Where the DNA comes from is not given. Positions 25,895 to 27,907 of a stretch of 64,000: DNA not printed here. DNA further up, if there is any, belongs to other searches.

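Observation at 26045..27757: VirB9 fused to a SPOR peptidoglycan-binding domain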

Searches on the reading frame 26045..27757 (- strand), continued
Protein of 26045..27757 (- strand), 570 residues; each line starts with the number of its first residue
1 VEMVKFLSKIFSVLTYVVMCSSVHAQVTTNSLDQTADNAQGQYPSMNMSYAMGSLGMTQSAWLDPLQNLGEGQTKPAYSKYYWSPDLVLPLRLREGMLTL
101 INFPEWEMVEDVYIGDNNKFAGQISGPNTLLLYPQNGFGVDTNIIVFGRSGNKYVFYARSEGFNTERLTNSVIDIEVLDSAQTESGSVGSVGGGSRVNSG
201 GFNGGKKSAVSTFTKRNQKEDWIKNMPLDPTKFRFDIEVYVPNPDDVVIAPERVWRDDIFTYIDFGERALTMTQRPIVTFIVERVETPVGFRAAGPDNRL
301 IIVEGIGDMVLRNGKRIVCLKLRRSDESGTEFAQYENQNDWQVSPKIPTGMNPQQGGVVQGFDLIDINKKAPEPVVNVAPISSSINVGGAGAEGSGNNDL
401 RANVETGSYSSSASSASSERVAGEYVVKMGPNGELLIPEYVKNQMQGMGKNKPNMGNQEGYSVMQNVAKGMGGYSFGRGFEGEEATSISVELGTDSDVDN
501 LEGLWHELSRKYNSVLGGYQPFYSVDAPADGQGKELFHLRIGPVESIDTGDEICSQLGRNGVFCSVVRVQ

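Call 72: search_dna_similar(query=window:26048-27757:-, collection=plasmids, mode=protein, max_evalue=0.001, max_rows=25)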
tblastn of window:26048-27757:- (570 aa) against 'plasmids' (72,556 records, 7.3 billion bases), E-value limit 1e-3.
Records with a match: 19; places in all: 19; records where one place covers at least 80% of the query: 0.
Best place of each record, by identity: <60% 19.
By first word of the organism name: Roseibium 6; Candidatus 3; Thalassospira 2; Sphingosinicella 1; Erythrobacter 1; Microvirga 1; Azospirillum 1; Microbulbifer 1; Magnetospirillum 1; Desulfovibrio 1; and 1 more.
By predicted mobility (MOB-suite, as given by PLSDB): non-mobilizable 14; mobilizable 4; conjugative 1.
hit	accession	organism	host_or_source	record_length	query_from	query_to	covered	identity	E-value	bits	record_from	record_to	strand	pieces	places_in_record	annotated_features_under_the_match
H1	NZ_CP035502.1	Sphingosinicella sp. BN140058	Cell culture,soil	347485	13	321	54%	36.3%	6e-50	193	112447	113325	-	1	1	TrbG/VirB9 family P-type conjugative transfer protein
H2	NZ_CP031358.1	Erythrobacter aureus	marine sediment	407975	34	324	51%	37.1%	3e-52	200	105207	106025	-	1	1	TrbG/VirB9 family P-type conjugative transfer protein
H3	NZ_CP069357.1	Microvirga sp. VF16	Vachellia farnesiana,Cell culture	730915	46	324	49%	35.7%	2e-46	182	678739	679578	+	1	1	TrbG/VirB9 family P-type conjugative transfer protein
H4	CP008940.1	Candidatus Paracaedimonas acanthamoebae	Acanthamoeba polyphaga HN-3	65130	19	320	53%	28.3%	9e-25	117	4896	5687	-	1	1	hypothetical protein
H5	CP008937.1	Candidatus Paracaedimonas acanthamoebae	Acanthamoeba polyphaga HN-3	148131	19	320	53%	28.3%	9e-25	117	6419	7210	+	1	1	hypothetical protein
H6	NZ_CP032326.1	Azospirillum argentinense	soil sample,Agricultural field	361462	32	323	51%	28.1%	2e-21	107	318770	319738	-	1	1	TrbG/VirB9 family P-type conjugative transfer protein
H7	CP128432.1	Microbulbifer sp. MKSA007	Smenospongia aurea,bacteria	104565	18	323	54%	26.6%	3e-14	84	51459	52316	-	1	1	TrbG/VirB9 family P-type conjugative transfer protein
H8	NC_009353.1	Magnetospirillum gryphiswaldense MSR-1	from the mud of the eutrophic river Ryck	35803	38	321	50%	28.6%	5e-17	93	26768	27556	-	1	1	TrbG/VirB9 family P-type conjugative transfer protein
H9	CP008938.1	Candidatus Paracaedimonas acanthamoebae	Acanthamoeba polyphaga HN-3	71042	30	320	51%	27.0%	3e-25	118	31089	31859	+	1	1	hypothetical protein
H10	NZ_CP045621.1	Roseibium aggregatum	-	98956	21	321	53%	25.8%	1e-13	82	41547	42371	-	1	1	TrbG/VirB9 family P-type conjugative transfer protein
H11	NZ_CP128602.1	Roseibium aggregatum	cell culture,marine biofilms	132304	21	321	53%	25.5%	3e-13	81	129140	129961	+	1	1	TrbG/VirB9 family P-type conjugative transfer protein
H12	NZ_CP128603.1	Roseibium aggregatum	cell culture,marine biofilms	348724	21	323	53%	25.0%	2e-13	82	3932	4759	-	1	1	TrbG/VirB9 family P-type conjugative transfer protein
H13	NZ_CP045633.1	Roseibium aggregatum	-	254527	23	323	53%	25.2%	9e-13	79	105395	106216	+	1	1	TrbG/VirB9 family P-type conjugative transfer protein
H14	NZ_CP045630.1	Roseibium aggregatum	-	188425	23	323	53%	24.8%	7e-13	80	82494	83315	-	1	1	TrbG/VirB9 family P-type conjugative transfer protein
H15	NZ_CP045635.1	Roseibium aggregatum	-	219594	21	321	53%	24.8%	8e-13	79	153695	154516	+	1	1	TrbG/VirB9 family P-type conjugative transfer protein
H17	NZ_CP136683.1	Thalassospira lucentensis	Macrocystis pyrifera gametophyte,Whole ...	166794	91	320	40%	27.2%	4e-14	84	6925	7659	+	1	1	TrbG/VirB9 family P-type conjugative transfer protein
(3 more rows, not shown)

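Call 74: get_annotated_region(hit=H2, flank=12000)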
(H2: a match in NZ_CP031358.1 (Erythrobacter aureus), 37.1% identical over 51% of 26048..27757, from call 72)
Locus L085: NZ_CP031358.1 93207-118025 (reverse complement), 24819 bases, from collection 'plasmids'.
description: Erythrobacter aureus strain YH-07 plasmid unnamed, complete sequence
organism: Erythrobacter aureus (NCBI taxid 2182384)
taxonomy: Bacteria; Pseudomonadota; Alphaproteobacteria; Sphingomonadales; Erythrobacteraceae; Erythrobacter; Erythrobacter aureus
host: -; source: marine sediment; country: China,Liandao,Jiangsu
typing (MOB-suite, as given by PLSDB): non-mobilizable
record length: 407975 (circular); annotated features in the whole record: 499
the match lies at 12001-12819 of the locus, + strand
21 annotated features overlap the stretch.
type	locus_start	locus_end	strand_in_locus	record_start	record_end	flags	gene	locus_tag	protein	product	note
CDS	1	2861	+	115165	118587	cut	-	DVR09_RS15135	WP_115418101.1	MobA/MobL family protein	-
CDS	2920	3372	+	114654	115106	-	-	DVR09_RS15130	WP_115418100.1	hypothetical protein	-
CDS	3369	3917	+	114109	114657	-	-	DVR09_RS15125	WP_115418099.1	hypothetical protein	-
CDS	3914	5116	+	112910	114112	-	-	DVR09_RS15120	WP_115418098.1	DnaB-like helicase C-terminal domain-containing protein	GO:0006260 - DNA replication [Evidence IEA]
CDS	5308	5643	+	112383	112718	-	-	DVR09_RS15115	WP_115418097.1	TrbC/VirB2 family protein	-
CDS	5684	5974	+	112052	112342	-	-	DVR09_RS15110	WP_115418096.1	hypothetical protein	-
CDS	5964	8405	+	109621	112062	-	-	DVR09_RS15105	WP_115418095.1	VirB4 family type IV secretion system protein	-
CDS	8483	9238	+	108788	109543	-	-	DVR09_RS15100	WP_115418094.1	type IV secretion system protein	-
CDS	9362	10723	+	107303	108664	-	-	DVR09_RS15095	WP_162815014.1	hypothetical protein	-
CDS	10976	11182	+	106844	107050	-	-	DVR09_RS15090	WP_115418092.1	hypothetical protein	-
CDS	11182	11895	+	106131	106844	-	-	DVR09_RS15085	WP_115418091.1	VirB8/TrbF family protein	-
CDS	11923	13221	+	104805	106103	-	-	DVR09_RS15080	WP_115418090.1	TrbG/VirB9 family P-type conjugative transfer protein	-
CDS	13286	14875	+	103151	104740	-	-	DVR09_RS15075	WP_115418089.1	TrbI/VirB10 family protein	-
CDS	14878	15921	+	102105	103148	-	-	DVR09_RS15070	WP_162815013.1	ATPase, T2SS/T4P/T4SS family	-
CDS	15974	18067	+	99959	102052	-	-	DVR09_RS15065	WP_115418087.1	type IV secretory system conjugative DNA transfer family protein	-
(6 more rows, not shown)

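Call 76: get_annotated_region(hit=H1, flank=3000)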
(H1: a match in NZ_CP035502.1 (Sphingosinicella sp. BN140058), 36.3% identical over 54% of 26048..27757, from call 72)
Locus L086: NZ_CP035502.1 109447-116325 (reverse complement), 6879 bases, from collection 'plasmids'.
description: Sphingosinicella sp. BN140058 plasmid p1, complete sequence
organism: Sphingosinicella sp. BN140058 (NCBI taxid 1892855)
taxonomy: Bacteria; Pseudomonadota; Alphaproteobacteria; Sphingomonadales; Sphingosinicellaceae; Sphingosinicella; Sphingosinicella sp. BN140058
host: -; source: Cell culture,soil; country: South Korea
typing (MOB-suite, as given by PLSDB): mobilizable; relaxase MOBQ
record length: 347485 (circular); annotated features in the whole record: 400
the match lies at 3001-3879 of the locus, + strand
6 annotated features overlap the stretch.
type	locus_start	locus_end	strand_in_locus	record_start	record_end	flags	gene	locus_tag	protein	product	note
CDS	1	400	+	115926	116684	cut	-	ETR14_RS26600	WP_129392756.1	hypothetical protein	-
CDS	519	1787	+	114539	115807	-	-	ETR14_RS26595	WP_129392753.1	hypothetical protein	-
CDS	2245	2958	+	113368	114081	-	-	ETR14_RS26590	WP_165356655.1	type IV secretion system protein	-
CDS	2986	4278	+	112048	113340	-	-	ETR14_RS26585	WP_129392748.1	TrbG/VirB9 family P-type conjugative transfer protein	-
CDS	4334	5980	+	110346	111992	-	-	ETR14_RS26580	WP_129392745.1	TrbI/VirB10 family protein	-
CDS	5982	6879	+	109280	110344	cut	-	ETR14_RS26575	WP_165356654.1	ATPase, T2SS/T4P/T4SS family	-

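Call 77: get_annotated_region(hit=H3, flank=1500)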
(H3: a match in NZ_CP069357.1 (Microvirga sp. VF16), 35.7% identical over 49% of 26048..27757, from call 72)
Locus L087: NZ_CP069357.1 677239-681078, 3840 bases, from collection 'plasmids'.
description: Microvirga sp. VF16 plasmid pMVF16-3, complete sequence
organism: Microvirga sp. VF16 (NCBI taxid 2807101)
taxonomy: Bacteria; Pseudomonadota; Alphaproteobacteria; Hyphomicrobiales; Methylobacteriaceae; Microvirga; Microvirga sp. VF16
host: -; source: Vachellia farnesiana,Cell culture; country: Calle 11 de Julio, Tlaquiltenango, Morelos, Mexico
typing (MOB-suite, as given by PLSDB): non-mobilizable
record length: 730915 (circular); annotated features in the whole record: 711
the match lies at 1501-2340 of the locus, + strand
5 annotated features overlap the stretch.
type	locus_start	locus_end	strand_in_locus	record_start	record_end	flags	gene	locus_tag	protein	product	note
CDS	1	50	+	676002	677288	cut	-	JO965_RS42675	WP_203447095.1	hypothetical protein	-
CDS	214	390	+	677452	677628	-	-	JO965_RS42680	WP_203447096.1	hypothetical protein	-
CDS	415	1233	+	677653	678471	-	-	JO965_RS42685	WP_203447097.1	VirB8/TrbF family protein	-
CDS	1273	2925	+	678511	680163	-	-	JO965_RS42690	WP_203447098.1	TrbG/VirB9 family P-type conjugative transfer protein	-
CDS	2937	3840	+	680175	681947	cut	-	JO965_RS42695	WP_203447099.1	TrbI/VirB10 family protein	-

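Call 78: get_annotated_region(hit=H4, flank=1500)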
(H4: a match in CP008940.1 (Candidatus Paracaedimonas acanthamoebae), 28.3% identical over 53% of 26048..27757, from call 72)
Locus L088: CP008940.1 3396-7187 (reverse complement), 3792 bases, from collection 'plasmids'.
description: Candidatus Caedibacter acanthamoebae plasmid Plasmid_00004, complete sequence
organism: Candidatus Paracaedimonas acanthamoebae (NCBI taxid 244581)
taxonomy: Bacteria; Pseudomonadota; Alphaproteobacteria; Holosporales; Caedimonadaceae; Candidatus Paracaedimonas; Candidatus Paracaedimonas acanthamoebae
host: -; source: Acanthamoeba polyphaga HN-3; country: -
typing (MOB-suite, as given by PLSDB): mobilizable; replicon rep_cluster_223; relaxase MOBQ
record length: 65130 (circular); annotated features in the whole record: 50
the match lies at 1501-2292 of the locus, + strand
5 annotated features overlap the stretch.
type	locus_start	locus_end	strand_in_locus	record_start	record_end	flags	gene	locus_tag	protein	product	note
CDS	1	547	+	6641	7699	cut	-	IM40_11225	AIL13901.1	hypothetical protein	-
CDS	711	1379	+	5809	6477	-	-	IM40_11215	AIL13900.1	hypothetical protein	-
CDS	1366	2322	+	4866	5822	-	-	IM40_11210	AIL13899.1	hypothetical protein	-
CDS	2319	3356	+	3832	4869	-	-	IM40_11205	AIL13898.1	hypothetical protein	-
CDS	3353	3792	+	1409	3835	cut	-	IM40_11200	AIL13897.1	hypothetical protein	-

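Call 79: get_annotated_region(hit=H6, flank=1500)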
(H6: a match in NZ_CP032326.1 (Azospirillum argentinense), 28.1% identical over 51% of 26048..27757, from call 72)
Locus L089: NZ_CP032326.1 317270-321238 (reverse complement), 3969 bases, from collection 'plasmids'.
description: Azospirillum argentinense strain MTCC4035 plasmid p5, complete sequence
organism: Azospirillum argentinense (NCBI taxid 2970906)
taxonomy: Bacteria; Pseudomonadota; Alphaproteobacteria; Rhodospirillales; Azospirillaceae; Azospirillum; Azospirillum argentinense
host: -; source: soil sample,Agricultural field; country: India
typing (MOB-suite, as given by PLSDB): conjugative; relaxase MOBP,MOBQ; mating-pair formation MPF_T
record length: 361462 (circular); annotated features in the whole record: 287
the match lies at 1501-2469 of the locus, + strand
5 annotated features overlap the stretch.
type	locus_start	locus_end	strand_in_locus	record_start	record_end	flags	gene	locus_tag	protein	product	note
CDS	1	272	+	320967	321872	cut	-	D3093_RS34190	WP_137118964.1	hypothetical protein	-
CDS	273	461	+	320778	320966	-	-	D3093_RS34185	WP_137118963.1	hypothetical protein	-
CDS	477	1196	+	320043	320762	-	-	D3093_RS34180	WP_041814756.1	VirB8/TrbF family protein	-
CDS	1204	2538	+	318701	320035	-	-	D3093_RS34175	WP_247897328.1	TrbG/VirB9 family P-type conjugative transfer protein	-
CDS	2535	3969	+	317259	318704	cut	-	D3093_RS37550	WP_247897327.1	TrbI/VirB10 family protein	-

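Call 80: get_annotated_region(hit=H8, flank=1500)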
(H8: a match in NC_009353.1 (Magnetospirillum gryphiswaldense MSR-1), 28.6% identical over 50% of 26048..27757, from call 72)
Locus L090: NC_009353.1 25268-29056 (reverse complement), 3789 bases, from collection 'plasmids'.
description: Magnetospirillum gryphiswaldense MSR-1 plasmid pMSR-1, complete sequence
organism: Magnetospirillum gryphiswaldense MSR-1 (NCBI taxid 431944)
taxonomy: Bacteria; Pseudomonadota; Alphaproteobacteria; Rhodospirillales; Rhodospirillaceae; Magnetospirillum; Magnetospirillum gryphiswaldense; Magnetospirillum gryphiswaldense MSR-1
host: -; source: from the mud of the eutrophic river Ryck; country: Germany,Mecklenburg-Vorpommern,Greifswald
typing (MOB-suite, as given by PLSDB): non-mobilizable; replicon rep_cluster_1792; mating-pair formation MPF_T
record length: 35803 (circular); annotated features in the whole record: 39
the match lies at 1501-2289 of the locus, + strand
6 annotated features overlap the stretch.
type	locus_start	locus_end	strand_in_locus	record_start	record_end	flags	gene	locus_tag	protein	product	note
CDS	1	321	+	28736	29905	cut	-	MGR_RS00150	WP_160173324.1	hypothetical protein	-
CDS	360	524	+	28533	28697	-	-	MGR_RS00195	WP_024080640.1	hypothetical protein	-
CDS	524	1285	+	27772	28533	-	-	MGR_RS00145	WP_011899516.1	VirB8/TrbF family protein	-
CDS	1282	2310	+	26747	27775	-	-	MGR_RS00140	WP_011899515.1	TrbG/VirB9 family P-type conjugative transfer protein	-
CDS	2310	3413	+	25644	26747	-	-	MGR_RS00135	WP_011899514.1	TrbI/VirB10 family protein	-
CDS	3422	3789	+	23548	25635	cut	-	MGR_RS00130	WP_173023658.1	hypothetical protein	-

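Call 81: get_annotated_region(hit=H10, flank=1500)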
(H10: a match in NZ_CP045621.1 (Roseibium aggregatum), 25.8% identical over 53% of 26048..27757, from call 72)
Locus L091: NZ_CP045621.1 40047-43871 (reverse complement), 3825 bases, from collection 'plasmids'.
description: Roseibium aggregatum strain RF14 plasmid unnamed4, complete sequence
organism: Roseibium aggregatum (NCBI taxid 187304)
taxonomy: Bacteria; Pseudomonadota; Alphaproteobacteria; Hyphomicrobiales; Stappiaceae; Roseibium; Roseibium aggregatum
host: -; source: -; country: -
typing (MOB-suite, as given by PLSDB): non-mobilizable
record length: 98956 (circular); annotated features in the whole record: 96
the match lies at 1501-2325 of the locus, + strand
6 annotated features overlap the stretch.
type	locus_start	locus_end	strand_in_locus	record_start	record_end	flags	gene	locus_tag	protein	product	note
CDS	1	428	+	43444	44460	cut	-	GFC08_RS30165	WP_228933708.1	type IV secretion system protein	GO:0030255 - protein secretion by the type IV secretion system [Evidence IEA]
CDS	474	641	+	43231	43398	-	-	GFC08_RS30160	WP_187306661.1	hypothetical protein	-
CDS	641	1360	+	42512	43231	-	-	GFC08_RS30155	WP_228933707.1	VirB8/TrbF family protein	-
CDS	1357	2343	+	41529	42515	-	-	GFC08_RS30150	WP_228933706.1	TrbG/VirB9 family P-type conjugative transfer protein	-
CDS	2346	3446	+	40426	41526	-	-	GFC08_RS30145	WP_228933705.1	TrbI/VirB10 family protein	-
CDS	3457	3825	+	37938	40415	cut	-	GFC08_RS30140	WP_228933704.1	hypothetical protein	-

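Call 82: get_annotated_region(hit=H17, flank=1500)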
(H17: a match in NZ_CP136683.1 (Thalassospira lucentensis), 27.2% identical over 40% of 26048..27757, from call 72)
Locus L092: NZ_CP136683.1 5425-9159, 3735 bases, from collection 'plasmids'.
description: Thalassospira lucentensis strain LC.270.F.C4 plasmid unnamed1, complete sequence
organism: Thalassospira lucentensis (NCBI taxid 168935)
taxonomy: Bacteria; Pseudomonadota; Alphaproteobacteria; Rhodospirillales; Thalassospiraceae; Thalassospira; Thalassospira lucentensis
host: -; source: Macrocystis pyrifera gametophyte,Whole organism,Laboratory; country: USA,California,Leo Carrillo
typing (MOB-suite, as given by PLSDB): non-mobilizable
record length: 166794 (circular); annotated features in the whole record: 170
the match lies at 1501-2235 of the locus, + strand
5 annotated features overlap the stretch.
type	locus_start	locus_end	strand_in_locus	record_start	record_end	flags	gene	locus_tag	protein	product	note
CDS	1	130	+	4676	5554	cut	-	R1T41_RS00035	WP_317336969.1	hypothetical protein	-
CDS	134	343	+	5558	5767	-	-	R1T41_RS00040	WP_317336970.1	hypothetical protein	-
CDS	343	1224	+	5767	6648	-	-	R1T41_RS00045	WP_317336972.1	hypothetical protein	-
CDS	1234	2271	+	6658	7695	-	-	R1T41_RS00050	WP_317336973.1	TrbG/VirB9 family P-type conjugative transfer protein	-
CDS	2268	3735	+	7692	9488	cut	-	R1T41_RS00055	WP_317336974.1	TrbI/VirB10 family protein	-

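Call 83: search_protein_families(library=pfam, proteins=[L085:11923-13221:+, L086:2986-4278:+, L087:1273-2925:+, L089:1204-2538:+, L088:1366-2322:+], max_evalue=1)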
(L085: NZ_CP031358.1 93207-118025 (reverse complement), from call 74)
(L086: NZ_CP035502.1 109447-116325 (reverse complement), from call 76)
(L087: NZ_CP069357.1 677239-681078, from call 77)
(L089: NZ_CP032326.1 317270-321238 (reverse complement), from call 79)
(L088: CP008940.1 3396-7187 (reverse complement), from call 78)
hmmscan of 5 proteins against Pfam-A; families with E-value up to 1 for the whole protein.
L085:11923-13221:+ (432 aa): 1 family
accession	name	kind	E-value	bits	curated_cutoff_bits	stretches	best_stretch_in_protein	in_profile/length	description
PF03524.21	CagX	-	9.3e-17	61.9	34.2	1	72-297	5-197/198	Conjugal transfer protein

L086:2986-4278:+ (430 aa): 1 family
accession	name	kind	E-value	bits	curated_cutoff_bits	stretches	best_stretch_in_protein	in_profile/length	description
PF03524.21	CagX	-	4.3e-17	63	34.2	1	73-300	4-198/198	Conjugal transfer protein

L087:1273-2925:+ (550 aa): 1 family
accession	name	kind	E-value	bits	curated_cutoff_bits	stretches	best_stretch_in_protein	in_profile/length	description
PF03524.21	CagX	-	2.2e-19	70.5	34.2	1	110-352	4-195/198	Conjugal transfer protein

L089:1204-2538:+ (444 aa): 3 families
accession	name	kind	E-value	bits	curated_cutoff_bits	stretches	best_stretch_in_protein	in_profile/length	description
PF03524.21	CagX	-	1.2e-17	64.8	34.2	1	163-421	6-197/198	Conjugal transfer protein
PF01018.28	GTP1_OBG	-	0.027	14.5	27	1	293-318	12-37/155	GTP1/OBG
PF07788.17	PDDEXK_10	-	0.29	11.5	21.2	0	227-261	28-59/74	PD-(D/E)XK nuclease superfamily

L088:1366-2322:+ (318 aa): 1 family
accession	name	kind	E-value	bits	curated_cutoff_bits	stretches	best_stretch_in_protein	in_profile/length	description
PF03524.21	CagX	-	8.4e-29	101.2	34.2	1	97-310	4-196/198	Conjugal transfer protein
